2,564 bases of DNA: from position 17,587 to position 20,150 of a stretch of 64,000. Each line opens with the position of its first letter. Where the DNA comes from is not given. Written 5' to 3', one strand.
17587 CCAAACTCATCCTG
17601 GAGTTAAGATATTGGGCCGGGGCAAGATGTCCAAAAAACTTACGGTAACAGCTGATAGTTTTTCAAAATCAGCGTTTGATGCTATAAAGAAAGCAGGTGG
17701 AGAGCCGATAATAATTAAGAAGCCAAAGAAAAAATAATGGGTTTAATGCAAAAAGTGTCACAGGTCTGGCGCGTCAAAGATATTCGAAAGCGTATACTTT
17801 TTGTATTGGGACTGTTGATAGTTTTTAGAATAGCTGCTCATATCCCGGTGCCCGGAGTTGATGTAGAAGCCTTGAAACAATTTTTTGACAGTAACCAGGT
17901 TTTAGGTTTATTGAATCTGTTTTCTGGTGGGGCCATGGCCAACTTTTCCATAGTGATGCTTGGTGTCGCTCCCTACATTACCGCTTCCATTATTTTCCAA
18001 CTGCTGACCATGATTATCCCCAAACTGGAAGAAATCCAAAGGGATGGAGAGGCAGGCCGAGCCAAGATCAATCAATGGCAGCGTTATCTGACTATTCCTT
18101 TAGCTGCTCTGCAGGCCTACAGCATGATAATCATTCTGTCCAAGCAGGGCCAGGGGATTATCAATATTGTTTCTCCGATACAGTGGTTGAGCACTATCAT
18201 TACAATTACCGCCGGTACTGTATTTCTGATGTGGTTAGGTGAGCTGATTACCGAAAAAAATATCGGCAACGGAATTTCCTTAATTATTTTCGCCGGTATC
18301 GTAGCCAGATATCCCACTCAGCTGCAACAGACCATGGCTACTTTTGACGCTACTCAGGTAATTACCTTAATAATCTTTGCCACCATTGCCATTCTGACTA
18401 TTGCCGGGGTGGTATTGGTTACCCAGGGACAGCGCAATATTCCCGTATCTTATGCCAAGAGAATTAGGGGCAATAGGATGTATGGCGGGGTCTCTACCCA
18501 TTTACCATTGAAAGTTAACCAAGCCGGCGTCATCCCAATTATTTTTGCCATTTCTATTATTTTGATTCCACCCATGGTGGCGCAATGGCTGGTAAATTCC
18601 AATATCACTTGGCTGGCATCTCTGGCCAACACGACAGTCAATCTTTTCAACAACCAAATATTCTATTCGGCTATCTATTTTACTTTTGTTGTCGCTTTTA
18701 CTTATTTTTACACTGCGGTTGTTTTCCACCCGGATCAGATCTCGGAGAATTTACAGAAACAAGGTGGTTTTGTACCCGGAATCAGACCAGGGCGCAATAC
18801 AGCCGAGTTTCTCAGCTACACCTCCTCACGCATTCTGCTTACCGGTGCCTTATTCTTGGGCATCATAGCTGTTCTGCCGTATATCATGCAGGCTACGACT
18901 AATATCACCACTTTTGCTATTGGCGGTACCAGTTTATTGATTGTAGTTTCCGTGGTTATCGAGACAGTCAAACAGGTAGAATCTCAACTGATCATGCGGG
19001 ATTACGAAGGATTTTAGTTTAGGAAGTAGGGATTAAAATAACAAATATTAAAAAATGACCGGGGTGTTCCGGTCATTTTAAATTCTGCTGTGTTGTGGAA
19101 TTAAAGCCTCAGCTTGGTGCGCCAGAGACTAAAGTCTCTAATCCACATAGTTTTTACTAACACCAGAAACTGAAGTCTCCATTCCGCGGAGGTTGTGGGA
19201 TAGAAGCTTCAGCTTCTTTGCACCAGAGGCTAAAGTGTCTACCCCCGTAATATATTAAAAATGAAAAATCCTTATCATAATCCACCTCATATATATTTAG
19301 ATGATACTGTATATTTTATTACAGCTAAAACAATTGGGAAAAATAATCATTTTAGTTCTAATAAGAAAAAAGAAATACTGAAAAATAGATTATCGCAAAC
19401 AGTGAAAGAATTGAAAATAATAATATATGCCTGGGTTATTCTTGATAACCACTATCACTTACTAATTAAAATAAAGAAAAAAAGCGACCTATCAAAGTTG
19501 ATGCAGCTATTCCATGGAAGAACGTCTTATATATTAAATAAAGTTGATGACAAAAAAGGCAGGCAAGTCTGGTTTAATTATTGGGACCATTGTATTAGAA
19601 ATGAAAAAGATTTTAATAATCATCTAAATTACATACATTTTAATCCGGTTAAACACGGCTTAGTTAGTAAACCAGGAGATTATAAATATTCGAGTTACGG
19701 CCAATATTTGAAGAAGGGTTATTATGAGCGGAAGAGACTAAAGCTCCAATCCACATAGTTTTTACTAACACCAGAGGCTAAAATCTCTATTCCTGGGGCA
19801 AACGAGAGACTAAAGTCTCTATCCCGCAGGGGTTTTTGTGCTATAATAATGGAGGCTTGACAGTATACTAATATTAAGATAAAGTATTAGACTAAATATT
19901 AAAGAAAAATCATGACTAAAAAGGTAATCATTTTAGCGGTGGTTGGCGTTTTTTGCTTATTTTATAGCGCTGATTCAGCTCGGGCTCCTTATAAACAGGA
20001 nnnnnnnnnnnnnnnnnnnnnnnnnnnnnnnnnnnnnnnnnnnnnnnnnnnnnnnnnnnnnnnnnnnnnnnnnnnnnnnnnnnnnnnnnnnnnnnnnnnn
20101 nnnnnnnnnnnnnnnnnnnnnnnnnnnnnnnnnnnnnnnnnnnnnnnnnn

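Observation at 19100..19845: REPtron-like element: IS200/IS605-type RAYT transposase flanked by clusters of REP-like palindromes, inserted after secY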

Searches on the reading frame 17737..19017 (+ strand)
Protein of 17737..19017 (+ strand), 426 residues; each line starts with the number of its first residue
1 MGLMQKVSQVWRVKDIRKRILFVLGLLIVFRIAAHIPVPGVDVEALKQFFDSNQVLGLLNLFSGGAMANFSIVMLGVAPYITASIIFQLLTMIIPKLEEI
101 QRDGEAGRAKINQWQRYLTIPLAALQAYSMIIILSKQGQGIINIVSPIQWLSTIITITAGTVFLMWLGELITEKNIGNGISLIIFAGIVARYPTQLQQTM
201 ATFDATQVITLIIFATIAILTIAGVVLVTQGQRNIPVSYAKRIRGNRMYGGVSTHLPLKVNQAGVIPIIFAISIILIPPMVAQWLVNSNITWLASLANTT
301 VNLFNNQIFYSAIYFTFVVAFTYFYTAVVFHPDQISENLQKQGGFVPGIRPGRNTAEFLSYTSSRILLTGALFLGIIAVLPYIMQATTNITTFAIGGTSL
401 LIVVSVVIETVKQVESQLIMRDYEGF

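Call 3: search_protein_families(library=pfam, proteins=[window:17737-19017:+], max_evalue=0.01)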
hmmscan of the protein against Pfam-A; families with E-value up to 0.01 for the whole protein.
window:17737-19017:+ (426 aa): 1 family
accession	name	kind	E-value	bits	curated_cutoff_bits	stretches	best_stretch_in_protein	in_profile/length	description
PF00344.25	SecY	-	1e-106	357.2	32.2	1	71-411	1-306/306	SecY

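Call 39: find_homologous_proteins(query=window:17737-19014:+, max_evalue=1e-60)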
Query window:17737-19014:+ (426 aa): 8000 proteins with E <= 1e-60 among 8000 candidates; the best 120 are listed.
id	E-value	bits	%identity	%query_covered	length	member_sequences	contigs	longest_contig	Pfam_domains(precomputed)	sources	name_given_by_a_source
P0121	2.1e-266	901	100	100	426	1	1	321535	PF00344.26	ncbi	ncbi:MAG: preprotein translocase subunit SecY [Patescibacteria group bacterium]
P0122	2.1e-240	816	86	100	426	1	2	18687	PF00344.26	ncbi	-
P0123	3.3e-240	815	86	100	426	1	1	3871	PF00344.26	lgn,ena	-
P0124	8.4e-232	787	83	100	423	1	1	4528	PF00344.26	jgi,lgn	-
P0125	6.4e-199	679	73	99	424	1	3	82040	PF00344.26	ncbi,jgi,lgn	-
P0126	5.8e-197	673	73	99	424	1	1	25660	PF00344.26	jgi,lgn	jgi:preprotein translocase subunit SecY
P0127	3.1e-196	670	70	100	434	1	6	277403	PF00344.26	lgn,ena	-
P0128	5.9e-196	669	71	100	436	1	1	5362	PF00344.26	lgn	-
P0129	7.1e-196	669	71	100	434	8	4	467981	PF00344.26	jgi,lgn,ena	jgi:preprotein translocase subunit SecY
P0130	5.1e-195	666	71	99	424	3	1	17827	PF00344.26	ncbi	-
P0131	7.6e-195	666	71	100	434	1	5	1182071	PF00344.26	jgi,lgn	jgi:preprotein translocase subunit SecY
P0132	2.6e-194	664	69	99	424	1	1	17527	PF00344.26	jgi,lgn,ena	-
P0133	2.9e-194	664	71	99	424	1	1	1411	PF00344.26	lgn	-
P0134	3.8e-194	663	71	99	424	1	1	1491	PF00344.26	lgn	-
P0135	6.3e-194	663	70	100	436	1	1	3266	PF00344.26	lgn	-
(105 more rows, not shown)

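Call 40: find_encoding_contigs(protein=P0122, flank=8000, max_places=2)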
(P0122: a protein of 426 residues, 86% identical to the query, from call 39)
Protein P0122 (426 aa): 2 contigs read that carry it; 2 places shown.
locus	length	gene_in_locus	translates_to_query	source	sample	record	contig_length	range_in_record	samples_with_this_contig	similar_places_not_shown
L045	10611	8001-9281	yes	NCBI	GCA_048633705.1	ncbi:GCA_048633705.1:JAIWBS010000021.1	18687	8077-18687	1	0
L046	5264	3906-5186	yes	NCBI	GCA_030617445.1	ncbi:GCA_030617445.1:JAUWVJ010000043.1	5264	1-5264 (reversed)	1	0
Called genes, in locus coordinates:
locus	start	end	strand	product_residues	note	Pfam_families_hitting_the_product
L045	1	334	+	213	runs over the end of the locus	PF00573:Ribosomal_L4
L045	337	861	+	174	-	PF00276:Ribosomal_L23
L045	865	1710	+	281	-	PF00181:Ribosomal_L2_N, PF03947:Ribosomal_L2_C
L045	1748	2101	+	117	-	PF00203:Ribosomal_S19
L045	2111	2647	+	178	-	PF00237:Ribosomal_L22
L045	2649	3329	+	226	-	PF07650:KH_2, PF00189:Ribosomal_S3_C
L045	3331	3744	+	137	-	PF00252:Ribosomal_L16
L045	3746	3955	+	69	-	PF00831:Ribosomal_L29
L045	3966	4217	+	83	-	PF00366:Ribosomal_S17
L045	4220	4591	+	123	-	PF00238:Ribosomal_L14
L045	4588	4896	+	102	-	PF00467:KOW, PF17136:ribosomal_L24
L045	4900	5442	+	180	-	PF00281:Ribosomal_L5, PF00673:Ribosomal_L5_C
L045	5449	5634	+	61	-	PF00253:Ribosomal_S14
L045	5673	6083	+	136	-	PF00410:Ribosomal_S8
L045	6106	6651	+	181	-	PF00347:Ribosomal_L6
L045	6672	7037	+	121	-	PF00861:Ribosomal_L18p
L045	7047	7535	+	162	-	PF00333:Ribosomal_S5, PF03719:Ribosomal_S5_C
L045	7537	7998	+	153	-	PF00828:Ribosomal_L27A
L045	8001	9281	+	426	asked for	PF00344:SecY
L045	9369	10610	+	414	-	?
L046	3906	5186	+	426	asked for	PF00344:SecY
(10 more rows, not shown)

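Call 41: find_encoding_contigs(protein=P0124, flank=8000, max_places=2)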
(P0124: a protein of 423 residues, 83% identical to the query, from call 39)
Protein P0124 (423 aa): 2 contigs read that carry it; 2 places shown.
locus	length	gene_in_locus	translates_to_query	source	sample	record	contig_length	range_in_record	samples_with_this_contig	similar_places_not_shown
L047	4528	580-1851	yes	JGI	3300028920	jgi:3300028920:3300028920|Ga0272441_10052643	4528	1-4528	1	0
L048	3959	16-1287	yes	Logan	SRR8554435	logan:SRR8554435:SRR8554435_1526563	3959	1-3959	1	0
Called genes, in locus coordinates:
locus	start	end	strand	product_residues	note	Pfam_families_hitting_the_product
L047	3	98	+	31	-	?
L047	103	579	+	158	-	PF00828:Ribosomal_L27A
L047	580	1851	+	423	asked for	PF00344:SecY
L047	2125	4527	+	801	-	?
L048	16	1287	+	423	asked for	PF00344:SecY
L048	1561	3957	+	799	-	?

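Call 42: find_encoding_contigs(protein=P0125, flank=8000, max_places=2)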
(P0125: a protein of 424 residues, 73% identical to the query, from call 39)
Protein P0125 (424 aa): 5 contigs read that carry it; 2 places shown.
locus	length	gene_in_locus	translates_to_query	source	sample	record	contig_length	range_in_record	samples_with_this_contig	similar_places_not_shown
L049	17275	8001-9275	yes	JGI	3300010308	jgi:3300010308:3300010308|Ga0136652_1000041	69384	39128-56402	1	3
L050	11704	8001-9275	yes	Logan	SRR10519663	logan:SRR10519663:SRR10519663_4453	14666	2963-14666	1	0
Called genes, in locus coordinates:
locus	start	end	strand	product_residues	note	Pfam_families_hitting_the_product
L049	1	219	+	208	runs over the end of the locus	PF00573:Ribosomal_L4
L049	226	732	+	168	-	PF00276:Ribosomal_L23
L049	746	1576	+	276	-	PF00181:Ribosomal_L2_N, PF03947:Ribosomal_L2_C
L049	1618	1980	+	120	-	PF00203:Ribosomal_S19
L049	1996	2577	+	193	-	PF00237:Ribosomal_L22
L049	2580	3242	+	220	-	PF07650:KH_2, PF00189:Ribosomal_S3_C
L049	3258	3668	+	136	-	PF00252:Ribosomal_L16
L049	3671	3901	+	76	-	PF00831:Ribosomal_L29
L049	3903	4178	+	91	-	PF00366:Ribosomal_S17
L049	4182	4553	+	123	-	PF00238:Ribosomal_L14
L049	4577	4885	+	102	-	PF00467:KOW (weak), PF17136:ribosomal_L24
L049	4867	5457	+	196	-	PF00281:Ribosomal_L5, PF00673:Ribosomal_L5_C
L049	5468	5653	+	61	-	PF00253:Ribosomal_S14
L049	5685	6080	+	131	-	PF00410:Ribosomal_S8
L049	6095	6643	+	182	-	PF00347:Ribosomal_L6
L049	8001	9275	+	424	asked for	PF00344:SecY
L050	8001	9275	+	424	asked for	PF00344:SecY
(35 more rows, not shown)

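Call 44: find_encoding_contigs(protein=P0123, flank=8000, max_places=3)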
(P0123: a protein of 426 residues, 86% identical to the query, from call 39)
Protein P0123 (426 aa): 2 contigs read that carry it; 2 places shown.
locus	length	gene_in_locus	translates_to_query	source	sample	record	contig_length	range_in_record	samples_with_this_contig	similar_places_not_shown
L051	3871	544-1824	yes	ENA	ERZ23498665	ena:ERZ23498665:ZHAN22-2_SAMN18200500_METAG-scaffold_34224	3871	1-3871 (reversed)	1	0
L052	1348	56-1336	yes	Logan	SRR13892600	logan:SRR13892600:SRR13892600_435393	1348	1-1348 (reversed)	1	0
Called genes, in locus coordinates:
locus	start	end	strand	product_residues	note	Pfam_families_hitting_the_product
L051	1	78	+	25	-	?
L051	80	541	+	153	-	PF00828:Ribosomal_L27A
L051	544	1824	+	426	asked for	PF00344:SecY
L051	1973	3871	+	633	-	?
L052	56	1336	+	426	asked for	PF00344:SecY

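Call 46: search_protein_families(library=pfam, proteins=[L045:9369-10610:+], max_evalue=0.01)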
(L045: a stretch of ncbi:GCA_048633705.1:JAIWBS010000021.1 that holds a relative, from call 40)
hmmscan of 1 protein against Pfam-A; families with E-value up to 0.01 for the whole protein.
L045:9369-10610:+ (414 aa): 1 family
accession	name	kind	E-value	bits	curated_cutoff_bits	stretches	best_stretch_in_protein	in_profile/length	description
PF00082.27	Peptidase_S8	-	8.9e-11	42.1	21.8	1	254-414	35-176/288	Subtilase family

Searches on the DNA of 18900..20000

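Call 81: search_rna_families(source=window, start=18900, end=20000, threshold=evalue, max_evalue=1)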
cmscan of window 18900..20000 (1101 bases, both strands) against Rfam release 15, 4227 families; matches with E-value up to 1: 0.
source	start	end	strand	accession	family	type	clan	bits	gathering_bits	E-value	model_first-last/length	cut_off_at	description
